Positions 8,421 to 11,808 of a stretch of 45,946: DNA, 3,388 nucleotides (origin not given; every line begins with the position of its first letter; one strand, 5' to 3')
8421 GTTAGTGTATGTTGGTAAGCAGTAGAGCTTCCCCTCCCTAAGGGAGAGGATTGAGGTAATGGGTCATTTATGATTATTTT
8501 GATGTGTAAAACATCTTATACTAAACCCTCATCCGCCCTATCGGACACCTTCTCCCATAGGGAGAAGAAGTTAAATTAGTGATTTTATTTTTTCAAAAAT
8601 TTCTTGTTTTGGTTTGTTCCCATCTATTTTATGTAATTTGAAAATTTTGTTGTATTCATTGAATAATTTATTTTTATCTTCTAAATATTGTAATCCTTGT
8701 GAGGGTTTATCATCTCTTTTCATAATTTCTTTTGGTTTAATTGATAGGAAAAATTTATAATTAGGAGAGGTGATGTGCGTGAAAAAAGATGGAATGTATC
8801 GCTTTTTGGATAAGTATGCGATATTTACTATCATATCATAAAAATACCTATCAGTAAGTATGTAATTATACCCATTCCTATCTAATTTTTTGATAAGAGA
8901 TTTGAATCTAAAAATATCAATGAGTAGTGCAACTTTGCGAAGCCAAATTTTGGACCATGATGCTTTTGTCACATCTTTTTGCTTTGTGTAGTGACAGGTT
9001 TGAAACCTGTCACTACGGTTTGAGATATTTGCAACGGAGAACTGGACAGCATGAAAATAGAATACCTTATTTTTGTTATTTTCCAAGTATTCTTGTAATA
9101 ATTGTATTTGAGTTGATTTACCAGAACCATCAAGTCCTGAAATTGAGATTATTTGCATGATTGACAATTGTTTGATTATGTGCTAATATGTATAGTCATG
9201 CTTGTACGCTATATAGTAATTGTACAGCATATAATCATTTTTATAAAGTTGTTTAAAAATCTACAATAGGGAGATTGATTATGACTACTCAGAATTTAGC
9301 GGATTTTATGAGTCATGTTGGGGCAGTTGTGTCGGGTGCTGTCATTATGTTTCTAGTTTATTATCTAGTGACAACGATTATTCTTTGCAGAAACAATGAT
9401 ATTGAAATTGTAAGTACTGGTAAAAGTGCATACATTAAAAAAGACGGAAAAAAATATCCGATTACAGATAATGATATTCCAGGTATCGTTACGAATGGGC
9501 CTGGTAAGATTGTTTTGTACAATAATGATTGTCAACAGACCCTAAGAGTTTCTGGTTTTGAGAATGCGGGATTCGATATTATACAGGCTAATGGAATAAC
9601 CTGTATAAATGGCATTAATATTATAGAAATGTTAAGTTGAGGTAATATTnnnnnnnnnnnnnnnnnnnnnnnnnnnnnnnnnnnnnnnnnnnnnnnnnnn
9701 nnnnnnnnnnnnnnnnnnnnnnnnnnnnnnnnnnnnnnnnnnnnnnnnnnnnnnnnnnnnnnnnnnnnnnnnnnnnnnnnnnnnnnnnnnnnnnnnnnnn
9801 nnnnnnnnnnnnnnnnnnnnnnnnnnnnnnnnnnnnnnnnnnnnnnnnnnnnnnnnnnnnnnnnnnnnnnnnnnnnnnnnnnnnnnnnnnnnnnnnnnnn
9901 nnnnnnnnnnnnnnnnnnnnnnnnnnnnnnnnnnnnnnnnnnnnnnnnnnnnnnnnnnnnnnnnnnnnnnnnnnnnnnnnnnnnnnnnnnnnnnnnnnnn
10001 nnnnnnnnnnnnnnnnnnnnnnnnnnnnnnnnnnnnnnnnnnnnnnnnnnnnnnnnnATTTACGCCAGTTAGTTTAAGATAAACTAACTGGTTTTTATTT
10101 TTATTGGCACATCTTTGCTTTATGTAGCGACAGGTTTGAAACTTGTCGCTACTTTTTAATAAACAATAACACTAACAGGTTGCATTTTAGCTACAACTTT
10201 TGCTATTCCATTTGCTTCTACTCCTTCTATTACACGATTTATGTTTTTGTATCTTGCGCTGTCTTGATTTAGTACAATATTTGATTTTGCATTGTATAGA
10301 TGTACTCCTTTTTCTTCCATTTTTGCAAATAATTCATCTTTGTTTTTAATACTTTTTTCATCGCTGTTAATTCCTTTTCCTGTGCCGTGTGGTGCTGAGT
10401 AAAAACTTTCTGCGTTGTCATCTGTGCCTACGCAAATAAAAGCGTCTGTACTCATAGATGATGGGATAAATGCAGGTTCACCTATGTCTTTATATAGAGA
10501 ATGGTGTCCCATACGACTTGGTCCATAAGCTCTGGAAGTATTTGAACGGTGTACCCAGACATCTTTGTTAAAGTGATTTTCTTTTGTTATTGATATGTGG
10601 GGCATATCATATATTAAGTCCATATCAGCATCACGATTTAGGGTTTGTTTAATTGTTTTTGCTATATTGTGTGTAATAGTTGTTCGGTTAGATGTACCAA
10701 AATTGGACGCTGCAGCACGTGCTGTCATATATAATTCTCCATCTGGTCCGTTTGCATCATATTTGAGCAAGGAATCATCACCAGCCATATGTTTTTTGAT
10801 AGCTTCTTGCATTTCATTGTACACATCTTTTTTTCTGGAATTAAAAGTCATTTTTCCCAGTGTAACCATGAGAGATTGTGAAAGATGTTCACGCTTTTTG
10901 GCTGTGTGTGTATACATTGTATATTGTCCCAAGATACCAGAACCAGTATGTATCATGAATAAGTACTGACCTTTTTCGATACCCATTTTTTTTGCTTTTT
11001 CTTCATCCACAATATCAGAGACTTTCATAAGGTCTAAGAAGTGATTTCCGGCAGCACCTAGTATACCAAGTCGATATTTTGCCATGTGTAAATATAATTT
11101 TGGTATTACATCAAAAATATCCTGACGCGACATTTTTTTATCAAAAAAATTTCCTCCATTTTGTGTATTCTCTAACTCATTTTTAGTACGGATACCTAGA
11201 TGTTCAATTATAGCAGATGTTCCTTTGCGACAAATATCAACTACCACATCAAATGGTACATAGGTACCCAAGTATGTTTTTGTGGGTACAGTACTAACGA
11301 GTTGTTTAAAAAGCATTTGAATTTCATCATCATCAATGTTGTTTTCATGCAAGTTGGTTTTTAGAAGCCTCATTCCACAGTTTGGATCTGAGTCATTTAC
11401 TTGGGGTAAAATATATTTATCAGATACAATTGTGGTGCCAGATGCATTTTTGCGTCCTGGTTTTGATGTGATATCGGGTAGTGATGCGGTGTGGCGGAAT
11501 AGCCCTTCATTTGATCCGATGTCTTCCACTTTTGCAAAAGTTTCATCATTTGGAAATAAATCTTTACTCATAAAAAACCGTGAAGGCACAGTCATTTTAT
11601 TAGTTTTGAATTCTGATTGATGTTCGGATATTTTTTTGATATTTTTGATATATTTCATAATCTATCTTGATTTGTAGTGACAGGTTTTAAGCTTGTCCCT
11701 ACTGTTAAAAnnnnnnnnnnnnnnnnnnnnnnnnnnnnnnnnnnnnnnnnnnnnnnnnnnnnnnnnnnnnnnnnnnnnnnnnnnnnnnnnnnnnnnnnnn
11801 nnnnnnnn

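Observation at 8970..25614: Three dispersed families of structured palindromes with compensatory stem substitutions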

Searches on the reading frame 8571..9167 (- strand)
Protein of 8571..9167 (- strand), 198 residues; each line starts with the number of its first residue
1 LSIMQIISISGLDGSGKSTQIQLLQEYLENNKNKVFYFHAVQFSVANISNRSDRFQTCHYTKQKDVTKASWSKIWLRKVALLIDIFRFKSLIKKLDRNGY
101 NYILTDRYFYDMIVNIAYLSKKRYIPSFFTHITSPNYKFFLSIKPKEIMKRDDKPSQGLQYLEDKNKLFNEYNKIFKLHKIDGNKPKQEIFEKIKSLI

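Call 10: search_protein_families(library=pfam, proteins=[window:8571-9167:-], max_evalue=0.01)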
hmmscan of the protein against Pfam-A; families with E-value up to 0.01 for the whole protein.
window:8571-9167:- (198 aa): 2 families
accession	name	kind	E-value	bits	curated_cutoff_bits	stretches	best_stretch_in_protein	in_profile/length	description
PF02223.23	Thymidylate_kin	-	1.3e-09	38.5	27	1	9-194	1-185/185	Thymidylate kinase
PF05202.17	Flp_C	-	0.00034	20.5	25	1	20-89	106-171/254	Recombinase Flp protein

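Call 32: search_solved_structures(query=window:8571-9167:-, max_evalue=1, show_alignments=2)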
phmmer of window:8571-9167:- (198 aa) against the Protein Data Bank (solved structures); distinct sequences matched with E-value up to 1: 29.
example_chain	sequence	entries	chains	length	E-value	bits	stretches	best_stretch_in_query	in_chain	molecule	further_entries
2yof_A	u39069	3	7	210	2e-06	31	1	7-174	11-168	THYMIDYLATE KINASE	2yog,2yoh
2wwf_A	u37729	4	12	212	2.1e-06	30.9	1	7-174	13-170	THYMIDILATE KINASE, PUTATIVE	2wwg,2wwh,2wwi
3hjn_A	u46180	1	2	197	8.9e-05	25.6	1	7-36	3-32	Thymidylate kinase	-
2plr_A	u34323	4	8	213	0.011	18.9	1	6-157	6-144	Probable thymidylate kinase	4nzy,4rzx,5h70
5xbh_A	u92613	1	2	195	0.025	17.7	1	6-194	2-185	Thymidylate kinase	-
2pbr_A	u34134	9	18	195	0.026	17.6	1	6-194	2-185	Thymidylate kinase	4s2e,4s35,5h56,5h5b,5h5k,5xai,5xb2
5xb5_A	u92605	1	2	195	0.058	16.4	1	6-35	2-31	Thymidylate kinase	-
3ld9_A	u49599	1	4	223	0.078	16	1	6-30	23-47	Thymidylate kinase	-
5uiv_A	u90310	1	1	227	0.11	15.6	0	5-50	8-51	Bifunctional thymidylate/uridylate kinase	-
9oe1_A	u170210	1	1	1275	0.13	15.3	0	5-34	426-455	ATP-binding cassette, sub-family B (MDR/TAP), member 4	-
9ody_A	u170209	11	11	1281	0.13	15.3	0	5-34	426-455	ATP-binding cassette, sub-family B (MDR/TAP), member 4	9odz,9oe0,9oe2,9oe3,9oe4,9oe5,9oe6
2v54_A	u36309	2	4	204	0.15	15.1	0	6-181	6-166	THYMIDYLATE KINASE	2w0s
9wd2_A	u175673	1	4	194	0.16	15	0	7-30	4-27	Thymidylate kinase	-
9nfi_A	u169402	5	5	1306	0.27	14.2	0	5-34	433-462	Permeability Glycoprotein (P-gp)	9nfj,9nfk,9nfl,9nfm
7ahc_D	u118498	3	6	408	0.3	14.1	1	5-39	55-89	ABC-type proline/glycine betaine transport system ATPase component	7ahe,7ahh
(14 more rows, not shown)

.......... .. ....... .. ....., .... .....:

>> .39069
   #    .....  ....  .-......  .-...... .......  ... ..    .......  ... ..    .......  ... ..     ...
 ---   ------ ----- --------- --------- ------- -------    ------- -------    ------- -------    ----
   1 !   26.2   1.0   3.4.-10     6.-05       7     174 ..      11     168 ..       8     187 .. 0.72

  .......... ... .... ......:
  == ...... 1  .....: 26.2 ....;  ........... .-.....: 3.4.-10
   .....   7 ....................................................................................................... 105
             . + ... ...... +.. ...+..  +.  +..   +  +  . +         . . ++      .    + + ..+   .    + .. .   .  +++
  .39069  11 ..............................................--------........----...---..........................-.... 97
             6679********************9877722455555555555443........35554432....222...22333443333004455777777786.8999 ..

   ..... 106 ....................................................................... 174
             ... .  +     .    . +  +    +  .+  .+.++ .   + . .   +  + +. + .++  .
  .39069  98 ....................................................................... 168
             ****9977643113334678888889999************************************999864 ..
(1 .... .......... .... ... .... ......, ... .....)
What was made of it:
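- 8988..9016 (.): Family A REP translated in frame inside the thymidylate-kinase-like gene (8571-9158, minus strand); encodes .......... The peptide falls in an alignment gap against PDB Tmk (call 32).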

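Call 71: find_homologous_proteins(query=window:8571-9167:-)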
Query window:8571-9167:- (198 aa): 1022 proteins with E <= 0.001 among 2534 candidates; the best 120 are listed.
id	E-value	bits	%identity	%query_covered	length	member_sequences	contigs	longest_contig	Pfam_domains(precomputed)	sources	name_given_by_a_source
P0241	2.3e-123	427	100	98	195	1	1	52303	PF02223.24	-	-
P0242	6.3e-81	289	70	98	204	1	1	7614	PF02223.24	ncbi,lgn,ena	-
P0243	1.8e-79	284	68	98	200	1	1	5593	PF02223.24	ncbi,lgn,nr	ncbi:MAG: hypothetical protein U9Q12_00635 [Patescibacteria group bacterium]|nr:hypothetical protein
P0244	3.7e-78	280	70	98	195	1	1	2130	PF02223.24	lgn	-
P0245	4.9e-77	276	68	98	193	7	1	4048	PF02223.24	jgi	jgi:thymidylate kinase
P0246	5.5e-77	276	66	98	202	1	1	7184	PF02223.24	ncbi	-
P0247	5.3e-76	273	67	98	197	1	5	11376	PF02223.24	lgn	-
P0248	2.7e-75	270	67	97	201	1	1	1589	PF02223.24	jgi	jgi:thymidylate kinase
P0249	2.8e-75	270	65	98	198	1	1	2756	PF02223.24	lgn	-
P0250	3.7e-75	270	65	98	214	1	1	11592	PF02223.24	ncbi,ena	-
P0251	2.1e-74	267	66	98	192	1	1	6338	PF02223.24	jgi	-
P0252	2.9e-74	267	66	98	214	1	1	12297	PF02223.24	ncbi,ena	-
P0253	6.5e-74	266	65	98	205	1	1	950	PF02223.24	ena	-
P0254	8.2e-73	262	66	96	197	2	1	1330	PF02223.24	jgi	-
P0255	2.7e-72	261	63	98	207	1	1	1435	PF02223.24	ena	-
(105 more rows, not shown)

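Call 73: find_encoding_contigs(protein=P0246, flank=10000, max_places=2)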
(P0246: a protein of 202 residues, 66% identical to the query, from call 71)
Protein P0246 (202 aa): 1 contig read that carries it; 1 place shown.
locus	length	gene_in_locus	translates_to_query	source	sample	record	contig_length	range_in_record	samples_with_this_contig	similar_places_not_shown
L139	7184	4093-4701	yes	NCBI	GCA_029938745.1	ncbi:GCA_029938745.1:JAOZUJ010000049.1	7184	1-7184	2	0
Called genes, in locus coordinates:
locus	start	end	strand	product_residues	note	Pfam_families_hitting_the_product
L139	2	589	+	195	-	?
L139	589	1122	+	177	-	PF01797:Y1_Tnp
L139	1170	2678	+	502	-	PF01139:RtcB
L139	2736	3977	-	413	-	PF00675:Peptidase_M16, PF05193:Peptidase_M16_C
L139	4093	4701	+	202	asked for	PF02223:Thymidylate_kin (faint)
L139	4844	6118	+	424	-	PF01554:MatE (faint), PF01943:Polysacc_synt, PF13440:Polysacc_synt_3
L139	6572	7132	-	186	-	PF01725:Ham1p_like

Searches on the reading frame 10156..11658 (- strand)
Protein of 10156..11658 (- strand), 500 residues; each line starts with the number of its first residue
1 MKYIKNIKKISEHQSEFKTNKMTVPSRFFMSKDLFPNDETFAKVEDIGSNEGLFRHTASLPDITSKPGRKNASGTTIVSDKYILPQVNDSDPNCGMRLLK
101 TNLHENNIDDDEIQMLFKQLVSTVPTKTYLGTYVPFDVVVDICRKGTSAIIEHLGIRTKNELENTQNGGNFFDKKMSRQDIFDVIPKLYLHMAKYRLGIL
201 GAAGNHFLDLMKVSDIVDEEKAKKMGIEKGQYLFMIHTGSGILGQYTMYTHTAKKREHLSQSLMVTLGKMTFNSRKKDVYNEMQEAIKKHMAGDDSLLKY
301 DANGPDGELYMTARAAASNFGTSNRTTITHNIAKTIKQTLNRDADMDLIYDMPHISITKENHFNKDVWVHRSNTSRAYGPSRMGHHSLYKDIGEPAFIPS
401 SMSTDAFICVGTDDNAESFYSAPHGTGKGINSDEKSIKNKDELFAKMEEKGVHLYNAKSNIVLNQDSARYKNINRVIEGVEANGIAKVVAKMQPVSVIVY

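Call 10: search_protein_families(library=pfam, proteins=[window:10156-11658:-], max_evalue=0.01)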
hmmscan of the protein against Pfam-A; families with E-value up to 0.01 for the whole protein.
window:10156-11658:- (500 aa): 1 family
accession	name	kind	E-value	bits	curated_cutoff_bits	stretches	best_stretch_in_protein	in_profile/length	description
PF01139.22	RtcB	-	1.4e-70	239.1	27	1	47-498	5-424/426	tRNA-splicing ligase RtcB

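Call 12: find_encoding_contigs(protein=window:10156-11658:-, flank=10000, max_places=6)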
Protein window:10156-11658:- (500 aa): 3 contigs read that carry it; 3 places shown.
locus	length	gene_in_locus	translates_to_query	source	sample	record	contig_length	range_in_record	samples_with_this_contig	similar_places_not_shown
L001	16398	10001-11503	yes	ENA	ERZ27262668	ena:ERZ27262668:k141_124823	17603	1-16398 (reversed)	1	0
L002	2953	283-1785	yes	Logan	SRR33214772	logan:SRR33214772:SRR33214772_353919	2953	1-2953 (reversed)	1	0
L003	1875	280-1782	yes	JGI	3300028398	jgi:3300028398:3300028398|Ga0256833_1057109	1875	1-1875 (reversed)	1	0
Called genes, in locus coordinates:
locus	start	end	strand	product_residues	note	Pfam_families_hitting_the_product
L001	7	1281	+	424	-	PF02826:2-Hacid_dh_C (faint), PF03446:NAD_binding_2, PF03721:UDPG_MGDP_dh_N, PF03807:F420_oxidored (faint), PF00984:UDPG_MGDP_dh, PF03720:UDPG_MGDP_dh_C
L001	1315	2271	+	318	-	PF00535:Glycos_transf_2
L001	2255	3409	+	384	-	PF13439:Glyco_transf_4, PF00534:Glycos_transf_1, PF13692:Glyco_trans_1_4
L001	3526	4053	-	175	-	-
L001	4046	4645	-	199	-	-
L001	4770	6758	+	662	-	PF07760:DUF1616, PF20176:DUF6541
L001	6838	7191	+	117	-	-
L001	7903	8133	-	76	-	-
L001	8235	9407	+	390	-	PF00534:Glycos_transf_1, PF13692:Glyco_trans_1_4, PF13524:Glyco_trans_1_2 (weak)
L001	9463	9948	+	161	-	PF01797:Y1_Tnp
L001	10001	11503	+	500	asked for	PF01139:RtcB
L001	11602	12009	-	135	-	-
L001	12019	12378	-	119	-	-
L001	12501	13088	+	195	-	PF02223:Thymidylate_kin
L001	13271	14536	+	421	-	PF01943:Polysacc_synt, PF13440:Polysacc_synt_3, PF03023:MurJ, PF01554:MatE (weak)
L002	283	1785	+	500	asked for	PF01139:RtcB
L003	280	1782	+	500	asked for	PF01139:RtcB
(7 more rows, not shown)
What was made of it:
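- On RAYT / TnpA_REP (Y1 HUH nuclease): Its neighbours are a glycosyltransferase and RtcB (calls 10, 12).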
